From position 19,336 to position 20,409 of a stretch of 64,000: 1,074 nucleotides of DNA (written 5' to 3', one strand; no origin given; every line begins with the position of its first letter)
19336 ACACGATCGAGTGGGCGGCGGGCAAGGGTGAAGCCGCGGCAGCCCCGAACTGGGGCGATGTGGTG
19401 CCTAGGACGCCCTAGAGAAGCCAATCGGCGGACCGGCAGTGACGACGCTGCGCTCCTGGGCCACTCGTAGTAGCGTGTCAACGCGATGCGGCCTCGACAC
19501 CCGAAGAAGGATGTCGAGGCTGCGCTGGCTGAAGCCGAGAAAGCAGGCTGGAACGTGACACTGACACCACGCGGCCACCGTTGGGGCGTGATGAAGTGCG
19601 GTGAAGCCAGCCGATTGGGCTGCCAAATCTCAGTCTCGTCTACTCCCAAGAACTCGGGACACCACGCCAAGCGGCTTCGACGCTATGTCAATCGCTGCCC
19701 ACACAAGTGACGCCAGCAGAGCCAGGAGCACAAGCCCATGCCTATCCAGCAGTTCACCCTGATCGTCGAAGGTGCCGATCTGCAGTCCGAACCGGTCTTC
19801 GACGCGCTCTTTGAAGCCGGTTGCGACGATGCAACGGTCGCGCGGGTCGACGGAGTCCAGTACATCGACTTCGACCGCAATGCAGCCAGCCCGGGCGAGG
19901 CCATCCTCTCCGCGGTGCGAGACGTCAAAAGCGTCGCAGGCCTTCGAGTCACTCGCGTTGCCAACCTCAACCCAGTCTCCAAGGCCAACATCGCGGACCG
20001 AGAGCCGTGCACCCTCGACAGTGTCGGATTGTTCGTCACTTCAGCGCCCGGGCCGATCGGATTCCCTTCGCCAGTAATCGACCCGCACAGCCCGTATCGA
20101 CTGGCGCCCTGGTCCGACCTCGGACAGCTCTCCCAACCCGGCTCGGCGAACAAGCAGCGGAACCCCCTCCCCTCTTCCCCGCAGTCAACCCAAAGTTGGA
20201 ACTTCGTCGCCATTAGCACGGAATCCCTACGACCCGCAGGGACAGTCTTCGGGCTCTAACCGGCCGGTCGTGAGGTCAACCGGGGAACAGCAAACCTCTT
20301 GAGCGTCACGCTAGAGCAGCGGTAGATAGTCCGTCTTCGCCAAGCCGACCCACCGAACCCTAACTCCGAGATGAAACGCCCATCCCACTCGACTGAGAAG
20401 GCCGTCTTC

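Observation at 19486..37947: Lower-GC defence/accessory island inserted after the ThuA-like gene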

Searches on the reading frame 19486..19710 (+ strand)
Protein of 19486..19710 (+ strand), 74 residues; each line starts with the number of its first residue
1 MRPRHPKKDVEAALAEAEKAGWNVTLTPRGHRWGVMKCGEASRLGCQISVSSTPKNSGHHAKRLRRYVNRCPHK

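Call 20: search_protein_families(library=pfam, proteins=[window:19486-19710:+], max_evalue=1)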
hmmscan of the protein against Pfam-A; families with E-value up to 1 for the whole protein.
window:19486-19710:+ (74 aa): 1 family
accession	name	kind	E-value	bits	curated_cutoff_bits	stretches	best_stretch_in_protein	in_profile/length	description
PF11288.14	DUF3089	-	0.23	11.4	23.4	1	7-63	118-174/207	Protein of unknown function (DUF3089)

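Call 41: search_protein_families(library=padloc, proteins=[window:19486-19710:+], max_evalue=0.01)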
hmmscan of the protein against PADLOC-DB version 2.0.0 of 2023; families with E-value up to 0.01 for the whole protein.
window:19486-19710:+ (74 aa): 6 families
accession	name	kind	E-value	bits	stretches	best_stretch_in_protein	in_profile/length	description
PDLC04383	PDC-M06A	-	4.8e-21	73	1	2-73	3-78/87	-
PDLC04385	PDC-M06A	-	1e-17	62.3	1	2-72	3-77/91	-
PDLC04382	PDC-M06A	-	6.6e-14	50.2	1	2-74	3-81/102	-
PDLC04387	PDC-M06A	-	7.5e-14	50.1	1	2-72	4-77/94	-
PDLC04386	PDC-M06A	-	6e-13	46.9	1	2-73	3-78/84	-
PDLC04384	PDC-M06A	-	6.1e-09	34.8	1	4-72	13-85/95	-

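Call 42: search_protein_families(library=ncbifam, proteins=[window:19486-19710:+], max_evalue=0.01)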
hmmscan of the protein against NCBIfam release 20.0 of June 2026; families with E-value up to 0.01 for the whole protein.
window:19486-19710:+ (74 aa): 0 families

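Call 46: search_solved_structures(query=A3, max_evalue=10, show_alignments=2)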
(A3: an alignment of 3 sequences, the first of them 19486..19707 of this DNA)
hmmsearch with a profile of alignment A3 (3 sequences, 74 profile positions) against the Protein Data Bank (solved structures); distinct sequences matched with E-value up to 10: 13.
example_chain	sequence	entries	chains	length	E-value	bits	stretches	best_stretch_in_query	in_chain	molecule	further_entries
2kaa_A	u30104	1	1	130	0.49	13.9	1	6-63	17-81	Hirsutellin A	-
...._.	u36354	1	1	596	0.54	13.8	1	11-46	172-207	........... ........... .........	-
8pdd_A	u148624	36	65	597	0.54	13.7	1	11-46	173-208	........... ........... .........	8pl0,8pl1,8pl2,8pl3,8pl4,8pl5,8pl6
2x8c_A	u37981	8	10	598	0.58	13.6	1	11-46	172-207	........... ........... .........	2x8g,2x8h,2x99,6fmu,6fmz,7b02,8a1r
3h4k_A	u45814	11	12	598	0.58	13.6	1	11-46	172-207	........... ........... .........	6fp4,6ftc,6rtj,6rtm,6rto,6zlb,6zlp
8s6g_A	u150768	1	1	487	0.66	13.5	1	7-36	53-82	FAD-binding domain-containing protein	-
9if7_5B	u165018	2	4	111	0.76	13.3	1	8-63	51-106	Sm protein B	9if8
4j5n_A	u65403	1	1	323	0.89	13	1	23-65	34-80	Phosphotriesterase, putative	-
4j2m_A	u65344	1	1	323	0.89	13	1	23-65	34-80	Phosphotriesterase, putative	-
4j35_A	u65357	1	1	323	0.9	13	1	23-65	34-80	Phosphotriesterase, putative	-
6d7k_D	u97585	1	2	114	1.2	12.6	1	23-66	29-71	Methane monooxygenase hydroxylase, MmoD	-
5jpm_H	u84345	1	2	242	1.3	12.5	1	31-50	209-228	Mannan-binding lectin serine protease 2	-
3tvj_B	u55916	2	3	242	1.3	12.5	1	31-50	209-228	Mannan-binding lectin serine protease 2 B chain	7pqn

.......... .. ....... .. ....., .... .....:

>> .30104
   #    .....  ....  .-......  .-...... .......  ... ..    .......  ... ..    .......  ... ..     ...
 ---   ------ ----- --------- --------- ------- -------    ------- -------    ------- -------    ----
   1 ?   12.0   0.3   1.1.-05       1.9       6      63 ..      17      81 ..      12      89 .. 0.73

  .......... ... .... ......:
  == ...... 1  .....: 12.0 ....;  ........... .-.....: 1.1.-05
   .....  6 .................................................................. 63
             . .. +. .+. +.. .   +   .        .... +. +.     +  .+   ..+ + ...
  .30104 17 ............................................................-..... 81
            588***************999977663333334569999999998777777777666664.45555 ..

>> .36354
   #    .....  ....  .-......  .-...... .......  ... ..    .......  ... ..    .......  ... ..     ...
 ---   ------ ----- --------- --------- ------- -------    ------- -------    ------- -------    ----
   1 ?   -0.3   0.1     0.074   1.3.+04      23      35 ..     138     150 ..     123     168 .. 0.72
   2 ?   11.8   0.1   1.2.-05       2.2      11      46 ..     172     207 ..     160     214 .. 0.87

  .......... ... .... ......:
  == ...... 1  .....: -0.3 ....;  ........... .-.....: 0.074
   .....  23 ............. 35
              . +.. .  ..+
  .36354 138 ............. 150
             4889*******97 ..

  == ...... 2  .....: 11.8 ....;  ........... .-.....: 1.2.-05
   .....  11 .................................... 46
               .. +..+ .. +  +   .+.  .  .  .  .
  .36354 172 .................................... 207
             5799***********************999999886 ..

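Call 64: find_homologous_proteins(query=window:19486-19707:+, max_evalue=0.001)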
Query window:19486-19707:+ (74 aa): 9 proteins with E <= 0.001 among 14 candidates.
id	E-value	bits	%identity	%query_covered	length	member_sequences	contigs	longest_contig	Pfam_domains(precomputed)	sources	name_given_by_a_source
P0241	1.2e-30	122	73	100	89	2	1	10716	-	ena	-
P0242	1.6e-30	122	73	99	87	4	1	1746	-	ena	-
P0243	5.0e-30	120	73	100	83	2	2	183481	-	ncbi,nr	ncbi:MAG: hypothetical protein F4Z19_03940 [Holophagales bacterium]|nr:hypothetical protein [Holopha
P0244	2.3e-27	112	71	99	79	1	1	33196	-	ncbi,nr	ncbi:MAG: hypothetical protein OXU63_08345 [Acidobacteriota bacterium]|nr:hypothetical protein [Acid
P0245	6.4e-25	104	68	99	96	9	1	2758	-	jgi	jgi:hypothetical protein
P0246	2.2e-24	103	64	99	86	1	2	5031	-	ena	-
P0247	4.5e-24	102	64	97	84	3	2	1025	-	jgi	jgi:hypothetical protein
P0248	4.9e-22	95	62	99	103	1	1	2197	-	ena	-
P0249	2.0e-21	93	65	97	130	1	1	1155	-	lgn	-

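Call 71: predict_structure(alignment_id=A7)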
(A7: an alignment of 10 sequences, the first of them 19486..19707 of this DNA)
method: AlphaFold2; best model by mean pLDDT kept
length: 74 residues; sequences in the alignment: 10
mean_pLDDT: 79.9   pTM: 0.66
mean pLDDT of the five models: 79.9, 78.5, 78.2, 76.0, 74.4
residues with pLDDT >= 90: 2; 70-90: 60; 50-70: 10; < 50: 2
segments of 3 or more residues with pLDDT < 50: none
pLDDT, mean of each block of 10 residues (from residue 1): 70 87 80 82 73 83 88 71
secondary structure, 60 per line:
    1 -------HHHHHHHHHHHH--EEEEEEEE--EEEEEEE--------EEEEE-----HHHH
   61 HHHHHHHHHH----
elements in order: H8-19 E22-29 E32-38 E47-51 H57-70

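Call 73: fold_search(model_id=the predicted structure, library=pdb)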
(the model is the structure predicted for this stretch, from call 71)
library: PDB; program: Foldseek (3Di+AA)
matches with E <= 10: 129; with E <= 0.001: 0
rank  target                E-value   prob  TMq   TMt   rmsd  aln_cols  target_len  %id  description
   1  7t8t                  1.3e+00  0.14  0.33  0.04   5.1        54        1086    7  CryoEM structure of PLCg1 (released 2022-12-21)
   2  2egy_B                1.4e+00  0.23  0.48  0.13   4.1        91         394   13  Crystal structure of LysN, alpha-aminoadipate aminotransferase (substrate free form), from Thermus thermophilus HB27 (released 2008-03-04)
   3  3mq0_A                1.7e+00  0.08  0.30  0.14   7.7        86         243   16  Crystal Structure of Agobacterium tumefaciens repressor BlcR (released 2011-03-30)
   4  4p78_C                2.0e+00  0.20  0.41  0.45   3.5        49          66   20  HicA3 and HicB3 toxin-antitoxin complex (released 2014-08-27)
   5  9a73_A                2.0e+00  0.20  0.44  0.11   4.4        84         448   18  Integrative model of GCSPA-GCSPB by crosslinking MS and deep learning (released 2024-09-18)
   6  9asn_B                2.1e+00  0.10  0.37  0.16   5.5        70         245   14  Human Drosha and DGCR8 in complex with Pri-miR-98 (released 2024-09-04)
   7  6wxo_B                2.1e+00  0.09  0.33  0.15  10.2        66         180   20  De novo TIM barrel-ferredoxin fold fusion homodimer with 2-histidine 2-glutamate centre TFD-HE (released 2020-11-25)
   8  9asm_B                2.3e+00  0.06  0.30  0.14   6.7        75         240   15  Human Drosha and DGCR8 in complex with Pri-let-7f1 (released 2024-09-04)
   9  6y2r_B                2.4e+00  0.06  0.33  0.10  12.8        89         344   12  Escherichia coli R255A RnlA endoribonuclease (single alanine mutant of RnlA) (released 2021-05-12)
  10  6wxo_A                2.9e+00  0.08  0.33  0.16  10.2        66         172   20  De novo TIM barrel-ferredoxin fold fusion homodimer with 2-histidine 2-glutamate centre TFD-HE (released 2020-11-25)
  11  2vgz_A                3.1e+00  0.28  0.58  0.13   3.3        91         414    8  CRYSTAL STRUCTURE OF HUMAN KYNURENINE AMINOTRANSFERASE II (released 2007-12-04)
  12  4ge4_A                3.5e+00  0.25  0.58  0.13   3.3        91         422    8  Kynurenine Aminotransferase II Inhibitors (released 2012-11-07)
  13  2z1y_B                3.5e+00  0.13  0.48  0.13   4.1        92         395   13  Crystal structure of LysN, alpha-aminoadipate aminotransferase (complexed with N-(5'-phosphopyridoxyl)-L-leucine), fro (released 2008-06-03)
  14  2w2w_C                3.5e+00  0.06  0.31  0.23   5.4        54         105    9  PLCg2 Split Pleckstrin Homology (PH) Domain (released 2009-05-05)
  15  9fic                  3.5e+00  0.06  0.30  0.28   8.3        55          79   24  High-resolution X-ray structure of human PC1/3 (PCSK1) prodomain R77A,R80A,R81A triple-mutant (released 2025-09-10)
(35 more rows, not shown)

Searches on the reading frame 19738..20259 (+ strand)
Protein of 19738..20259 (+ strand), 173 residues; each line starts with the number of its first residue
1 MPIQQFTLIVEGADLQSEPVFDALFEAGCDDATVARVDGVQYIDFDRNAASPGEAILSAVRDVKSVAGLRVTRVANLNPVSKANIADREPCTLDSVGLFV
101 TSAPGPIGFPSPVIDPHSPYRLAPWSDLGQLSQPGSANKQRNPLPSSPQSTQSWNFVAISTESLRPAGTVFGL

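Call 7: search_protein_families(library=pfam, proteins=[window:19738-20259:+], max_evalue=0.01)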
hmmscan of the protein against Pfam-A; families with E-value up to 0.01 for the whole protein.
window:19738-20259:+ (173 aa): 0 families

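Call 10: search_protein_families(library=padloc, proteins=[window:19738-20259:+], max_evalue=0.001)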
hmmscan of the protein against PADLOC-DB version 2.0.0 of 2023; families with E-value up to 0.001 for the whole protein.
window:19738-20259:+ (173 aa): 1 family
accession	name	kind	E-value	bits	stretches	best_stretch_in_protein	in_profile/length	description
PDLC04388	PDC-M06B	-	6.4e-12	43.7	1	10-113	11-113/174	-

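Call 20: search_protein_families(library=pfam, proteins=[window:19738-20259:+], max_evalue=1)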
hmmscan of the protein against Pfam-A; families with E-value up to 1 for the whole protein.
window:19738-20259:+ (173 aa): 0 families

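Call 42: search_protein_families(library=ncbifam, proteins=[window:19738-20259:+], max_evalue=0.01)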
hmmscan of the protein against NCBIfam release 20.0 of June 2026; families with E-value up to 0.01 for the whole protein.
window:19738-20259:+ (173 aa): 0 families

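Call 47: search_solved_structures(query=A4, max_evalue=10, show_alignments=2)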
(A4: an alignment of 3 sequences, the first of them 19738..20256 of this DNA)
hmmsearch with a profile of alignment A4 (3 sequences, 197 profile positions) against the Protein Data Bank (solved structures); distinct sequences matched with E-value up to 10: 0.
